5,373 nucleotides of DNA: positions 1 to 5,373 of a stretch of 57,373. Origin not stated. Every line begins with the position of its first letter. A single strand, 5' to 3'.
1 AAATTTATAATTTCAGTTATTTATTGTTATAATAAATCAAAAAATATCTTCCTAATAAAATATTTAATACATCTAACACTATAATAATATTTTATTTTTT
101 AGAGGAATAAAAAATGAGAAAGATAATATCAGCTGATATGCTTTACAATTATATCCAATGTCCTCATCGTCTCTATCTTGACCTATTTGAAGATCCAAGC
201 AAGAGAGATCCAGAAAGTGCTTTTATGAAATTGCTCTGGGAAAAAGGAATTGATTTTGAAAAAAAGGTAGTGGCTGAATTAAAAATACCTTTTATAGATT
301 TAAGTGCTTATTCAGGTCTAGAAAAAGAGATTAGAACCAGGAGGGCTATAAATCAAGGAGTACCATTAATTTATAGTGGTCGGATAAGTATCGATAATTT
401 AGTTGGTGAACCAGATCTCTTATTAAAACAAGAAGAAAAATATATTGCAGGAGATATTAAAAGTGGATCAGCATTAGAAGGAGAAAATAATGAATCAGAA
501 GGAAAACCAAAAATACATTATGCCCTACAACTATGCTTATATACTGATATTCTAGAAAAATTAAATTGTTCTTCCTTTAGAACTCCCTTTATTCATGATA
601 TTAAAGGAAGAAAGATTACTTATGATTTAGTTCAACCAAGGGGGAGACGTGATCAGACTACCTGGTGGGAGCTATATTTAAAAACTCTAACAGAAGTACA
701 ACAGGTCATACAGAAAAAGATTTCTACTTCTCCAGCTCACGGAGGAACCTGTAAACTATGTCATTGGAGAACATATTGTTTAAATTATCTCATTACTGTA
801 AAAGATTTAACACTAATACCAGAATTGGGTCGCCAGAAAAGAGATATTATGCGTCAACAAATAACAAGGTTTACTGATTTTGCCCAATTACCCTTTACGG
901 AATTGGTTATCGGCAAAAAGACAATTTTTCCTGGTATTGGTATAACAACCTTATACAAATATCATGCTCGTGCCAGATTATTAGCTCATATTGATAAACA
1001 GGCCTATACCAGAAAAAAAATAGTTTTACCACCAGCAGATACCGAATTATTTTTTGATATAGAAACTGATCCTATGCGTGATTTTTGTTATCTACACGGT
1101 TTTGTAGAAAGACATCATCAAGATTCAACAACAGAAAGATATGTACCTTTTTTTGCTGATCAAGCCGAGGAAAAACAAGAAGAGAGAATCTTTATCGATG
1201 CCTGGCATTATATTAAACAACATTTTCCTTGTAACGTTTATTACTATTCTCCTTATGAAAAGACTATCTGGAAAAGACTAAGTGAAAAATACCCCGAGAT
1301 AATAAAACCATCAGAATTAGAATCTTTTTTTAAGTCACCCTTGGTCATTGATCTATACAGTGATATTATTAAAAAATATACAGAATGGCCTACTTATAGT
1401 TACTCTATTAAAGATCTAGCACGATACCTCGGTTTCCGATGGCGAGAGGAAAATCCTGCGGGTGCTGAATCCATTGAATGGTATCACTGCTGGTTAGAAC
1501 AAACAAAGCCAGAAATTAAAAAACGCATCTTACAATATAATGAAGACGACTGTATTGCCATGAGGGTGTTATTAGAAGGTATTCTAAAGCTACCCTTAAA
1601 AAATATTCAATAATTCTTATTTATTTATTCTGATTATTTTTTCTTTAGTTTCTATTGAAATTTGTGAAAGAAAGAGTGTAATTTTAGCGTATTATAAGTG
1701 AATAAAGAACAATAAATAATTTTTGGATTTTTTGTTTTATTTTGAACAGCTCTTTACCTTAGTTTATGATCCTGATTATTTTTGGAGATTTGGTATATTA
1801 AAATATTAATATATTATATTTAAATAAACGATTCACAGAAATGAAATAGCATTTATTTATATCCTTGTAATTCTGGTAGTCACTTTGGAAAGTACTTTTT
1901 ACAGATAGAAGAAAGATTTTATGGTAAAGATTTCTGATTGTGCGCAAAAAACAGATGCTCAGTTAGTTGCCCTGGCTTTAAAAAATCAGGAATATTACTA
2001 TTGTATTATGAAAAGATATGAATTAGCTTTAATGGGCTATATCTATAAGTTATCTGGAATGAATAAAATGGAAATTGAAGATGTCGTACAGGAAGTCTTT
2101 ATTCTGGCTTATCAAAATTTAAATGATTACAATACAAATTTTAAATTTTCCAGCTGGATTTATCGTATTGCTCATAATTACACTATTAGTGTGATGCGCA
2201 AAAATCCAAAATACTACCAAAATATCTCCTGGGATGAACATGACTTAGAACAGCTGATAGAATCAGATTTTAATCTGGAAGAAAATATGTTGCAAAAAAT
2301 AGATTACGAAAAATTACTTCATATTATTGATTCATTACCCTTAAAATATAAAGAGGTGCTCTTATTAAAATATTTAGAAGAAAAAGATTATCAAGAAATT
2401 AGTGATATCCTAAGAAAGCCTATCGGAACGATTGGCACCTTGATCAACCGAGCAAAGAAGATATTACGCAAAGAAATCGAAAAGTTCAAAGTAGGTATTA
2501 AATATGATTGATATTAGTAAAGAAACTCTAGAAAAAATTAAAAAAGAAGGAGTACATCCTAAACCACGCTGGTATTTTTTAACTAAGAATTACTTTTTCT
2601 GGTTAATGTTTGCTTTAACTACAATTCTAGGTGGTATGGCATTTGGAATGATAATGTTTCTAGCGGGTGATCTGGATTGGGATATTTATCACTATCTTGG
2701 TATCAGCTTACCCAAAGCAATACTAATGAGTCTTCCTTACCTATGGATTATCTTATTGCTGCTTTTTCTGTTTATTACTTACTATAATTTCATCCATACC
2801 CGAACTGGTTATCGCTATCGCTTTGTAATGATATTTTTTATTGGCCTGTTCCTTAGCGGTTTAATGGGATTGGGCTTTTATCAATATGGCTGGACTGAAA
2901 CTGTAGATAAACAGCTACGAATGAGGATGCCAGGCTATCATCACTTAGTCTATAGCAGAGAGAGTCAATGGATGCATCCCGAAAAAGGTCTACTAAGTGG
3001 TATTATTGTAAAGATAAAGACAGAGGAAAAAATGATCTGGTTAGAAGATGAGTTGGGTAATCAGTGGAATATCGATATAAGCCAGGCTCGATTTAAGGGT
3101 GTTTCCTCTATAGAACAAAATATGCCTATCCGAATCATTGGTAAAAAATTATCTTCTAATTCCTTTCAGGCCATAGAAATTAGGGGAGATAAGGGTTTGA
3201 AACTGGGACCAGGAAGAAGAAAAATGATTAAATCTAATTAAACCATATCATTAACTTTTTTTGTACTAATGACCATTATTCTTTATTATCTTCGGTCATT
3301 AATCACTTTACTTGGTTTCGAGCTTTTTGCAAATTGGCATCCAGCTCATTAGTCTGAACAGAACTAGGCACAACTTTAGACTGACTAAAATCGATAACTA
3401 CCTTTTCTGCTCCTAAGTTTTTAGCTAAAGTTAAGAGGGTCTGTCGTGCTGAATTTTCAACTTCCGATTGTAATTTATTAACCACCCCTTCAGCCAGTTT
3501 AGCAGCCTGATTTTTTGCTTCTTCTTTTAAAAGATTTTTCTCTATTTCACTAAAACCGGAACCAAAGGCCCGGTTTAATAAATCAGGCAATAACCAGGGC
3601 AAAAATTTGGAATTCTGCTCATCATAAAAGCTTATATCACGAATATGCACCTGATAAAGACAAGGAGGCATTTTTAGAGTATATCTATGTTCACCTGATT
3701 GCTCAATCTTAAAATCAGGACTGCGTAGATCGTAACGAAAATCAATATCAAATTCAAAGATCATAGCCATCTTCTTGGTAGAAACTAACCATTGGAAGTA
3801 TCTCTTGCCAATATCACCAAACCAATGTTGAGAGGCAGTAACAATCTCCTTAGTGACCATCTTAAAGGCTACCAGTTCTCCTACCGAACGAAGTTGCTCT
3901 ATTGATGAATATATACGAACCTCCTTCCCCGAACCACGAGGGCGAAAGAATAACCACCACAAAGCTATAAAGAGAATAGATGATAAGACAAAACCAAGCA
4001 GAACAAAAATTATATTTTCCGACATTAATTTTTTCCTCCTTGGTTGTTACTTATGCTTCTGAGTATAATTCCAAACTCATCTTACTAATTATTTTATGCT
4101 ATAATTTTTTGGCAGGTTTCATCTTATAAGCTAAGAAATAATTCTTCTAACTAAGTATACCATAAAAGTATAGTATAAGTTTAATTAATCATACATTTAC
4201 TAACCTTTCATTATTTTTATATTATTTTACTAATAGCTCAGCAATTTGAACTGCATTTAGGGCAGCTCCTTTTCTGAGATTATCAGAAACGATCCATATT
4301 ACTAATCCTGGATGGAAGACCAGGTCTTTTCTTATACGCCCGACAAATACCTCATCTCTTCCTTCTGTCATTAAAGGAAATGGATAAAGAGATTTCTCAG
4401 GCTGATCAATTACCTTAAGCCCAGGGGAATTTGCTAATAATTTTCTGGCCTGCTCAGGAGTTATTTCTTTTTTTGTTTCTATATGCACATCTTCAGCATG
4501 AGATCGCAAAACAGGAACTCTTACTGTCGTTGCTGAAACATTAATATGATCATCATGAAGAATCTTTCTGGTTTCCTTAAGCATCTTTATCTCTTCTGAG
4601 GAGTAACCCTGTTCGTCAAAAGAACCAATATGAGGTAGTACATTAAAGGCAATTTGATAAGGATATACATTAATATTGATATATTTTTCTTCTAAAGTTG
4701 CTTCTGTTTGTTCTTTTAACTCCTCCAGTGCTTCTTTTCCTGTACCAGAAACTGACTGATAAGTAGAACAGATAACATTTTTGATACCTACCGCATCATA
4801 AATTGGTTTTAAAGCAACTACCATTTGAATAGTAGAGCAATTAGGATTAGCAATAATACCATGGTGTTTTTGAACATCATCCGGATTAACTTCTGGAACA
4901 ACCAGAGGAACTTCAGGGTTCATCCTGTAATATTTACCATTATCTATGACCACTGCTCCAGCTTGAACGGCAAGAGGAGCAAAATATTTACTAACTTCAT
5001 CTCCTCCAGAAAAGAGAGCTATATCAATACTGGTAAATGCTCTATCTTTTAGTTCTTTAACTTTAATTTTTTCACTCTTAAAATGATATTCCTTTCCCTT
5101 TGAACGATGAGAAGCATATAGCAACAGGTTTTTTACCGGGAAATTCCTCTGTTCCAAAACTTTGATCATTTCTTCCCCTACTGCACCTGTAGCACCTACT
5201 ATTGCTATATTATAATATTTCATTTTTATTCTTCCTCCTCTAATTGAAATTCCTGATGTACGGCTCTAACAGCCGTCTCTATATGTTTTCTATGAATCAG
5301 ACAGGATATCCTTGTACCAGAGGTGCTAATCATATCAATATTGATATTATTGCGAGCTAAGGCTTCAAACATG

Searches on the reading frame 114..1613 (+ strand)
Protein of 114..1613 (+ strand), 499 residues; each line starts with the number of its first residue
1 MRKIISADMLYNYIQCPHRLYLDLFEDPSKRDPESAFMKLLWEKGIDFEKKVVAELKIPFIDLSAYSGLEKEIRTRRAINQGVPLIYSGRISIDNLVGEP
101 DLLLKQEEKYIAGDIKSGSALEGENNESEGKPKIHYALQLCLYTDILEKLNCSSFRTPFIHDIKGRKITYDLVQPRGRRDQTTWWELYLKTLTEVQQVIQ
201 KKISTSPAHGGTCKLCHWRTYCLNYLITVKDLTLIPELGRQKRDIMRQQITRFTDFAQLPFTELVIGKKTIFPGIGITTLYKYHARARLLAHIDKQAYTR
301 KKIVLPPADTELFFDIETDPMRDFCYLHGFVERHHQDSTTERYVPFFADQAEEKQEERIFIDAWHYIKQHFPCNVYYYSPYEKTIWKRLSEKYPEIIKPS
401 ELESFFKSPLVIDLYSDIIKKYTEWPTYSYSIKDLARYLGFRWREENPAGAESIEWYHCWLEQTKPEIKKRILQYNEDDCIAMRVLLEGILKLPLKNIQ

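Call 68: search_protein_families(library=pfam, proteins=[window:114-1613:+], max_evalue=0.0001)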
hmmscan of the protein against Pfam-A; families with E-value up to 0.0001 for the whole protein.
window:114-1613:+ (499 aa): 2 families
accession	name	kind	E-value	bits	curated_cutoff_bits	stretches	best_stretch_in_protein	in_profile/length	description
PF13482.12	RNase_H_2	-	2e-25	90.1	22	1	312-488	1-162/165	RNase_H superfamily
PF12705.13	PDDEXK_1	-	9.7e-07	29.4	22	1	91-222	117-246/247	PD-(D/E)XK nuclease superfamily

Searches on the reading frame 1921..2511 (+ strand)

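Call 68: search_protein_families(library=pfam, proteins=[window:1921-2511:+], max_evalue=0.0001)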
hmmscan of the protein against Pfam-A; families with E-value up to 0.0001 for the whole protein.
window:1921-2511:+ (196 aa): 3 families
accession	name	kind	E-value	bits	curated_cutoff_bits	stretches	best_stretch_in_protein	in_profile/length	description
PF08281.18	Sigma70_r4_2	-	1.2e-13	50.9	25.7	1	130-181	2-53/54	Sigma-70, region 4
PF04542.20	Sigma70_r2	-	5.7e-12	45.7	24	1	30-95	2-68/71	Sigma-70 region 2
PF04545.22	Sigma70_r4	-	6.2e-05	22.9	24.1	0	136-184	2-50/50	Sigma-70, region 4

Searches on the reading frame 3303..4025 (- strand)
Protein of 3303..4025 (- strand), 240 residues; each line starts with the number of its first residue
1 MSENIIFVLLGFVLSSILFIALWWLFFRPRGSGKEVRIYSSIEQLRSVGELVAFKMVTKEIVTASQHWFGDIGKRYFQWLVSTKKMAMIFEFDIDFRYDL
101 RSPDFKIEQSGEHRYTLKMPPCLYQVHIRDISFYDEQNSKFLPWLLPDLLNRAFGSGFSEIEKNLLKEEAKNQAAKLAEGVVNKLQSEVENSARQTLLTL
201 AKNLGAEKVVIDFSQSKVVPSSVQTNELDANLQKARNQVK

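Call 68: search_protein_families(library=pfam, proteins=[window:3303-4025:-], max_evalue=0.0001)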
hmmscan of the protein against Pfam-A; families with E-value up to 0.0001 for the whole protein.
window:3303-4025:- (240 aa): 1 family
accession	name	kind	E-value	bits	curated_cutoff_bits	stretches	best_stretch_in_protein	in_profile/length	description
PF14014.11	DUF4230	-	3.1e-15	57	27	1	43-210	1-147/148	Protein of unknown function (DUF4230)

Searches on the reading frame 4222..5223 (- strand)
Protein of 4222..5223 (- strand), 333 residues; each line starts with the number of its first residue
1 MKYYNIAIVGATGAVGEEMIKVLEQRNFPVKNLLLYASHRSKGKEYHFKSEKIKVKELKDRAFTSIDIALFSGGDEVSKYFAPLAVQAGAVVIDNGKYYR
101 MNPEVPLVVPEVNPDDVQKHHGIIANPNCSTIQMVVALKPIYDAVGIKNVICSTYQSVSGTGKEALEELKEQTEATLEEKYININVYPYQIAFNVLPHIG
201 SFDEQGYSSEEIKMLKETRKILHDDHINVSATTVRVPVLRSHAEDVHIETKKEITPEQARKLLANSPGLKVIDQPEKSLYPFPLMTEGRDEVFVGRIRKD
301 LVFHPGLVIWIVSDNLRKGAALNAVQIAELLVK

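Call 68: search_protein_families(library=pfam, proteins=[window:4222-5223:-], max_evalue=0.0001)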
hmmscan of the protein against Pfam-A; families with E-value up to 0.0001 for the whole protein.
window:4222-5223:- (333 aa): 2 families
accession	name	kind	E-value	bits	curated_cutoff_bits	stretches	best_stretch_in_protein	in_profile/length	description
PF02774.23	Semialdhyde_dhC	-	7.1e-55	186.4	26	1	138-318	1-184/184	Semialdehyde dehydrogenase, dimerisation domain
PF01118.30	Semialdhyde_dh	-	7.3e-35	120.4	26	1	5-119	1-120/121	Semialdehyde dehydrogenase, NAD binding domain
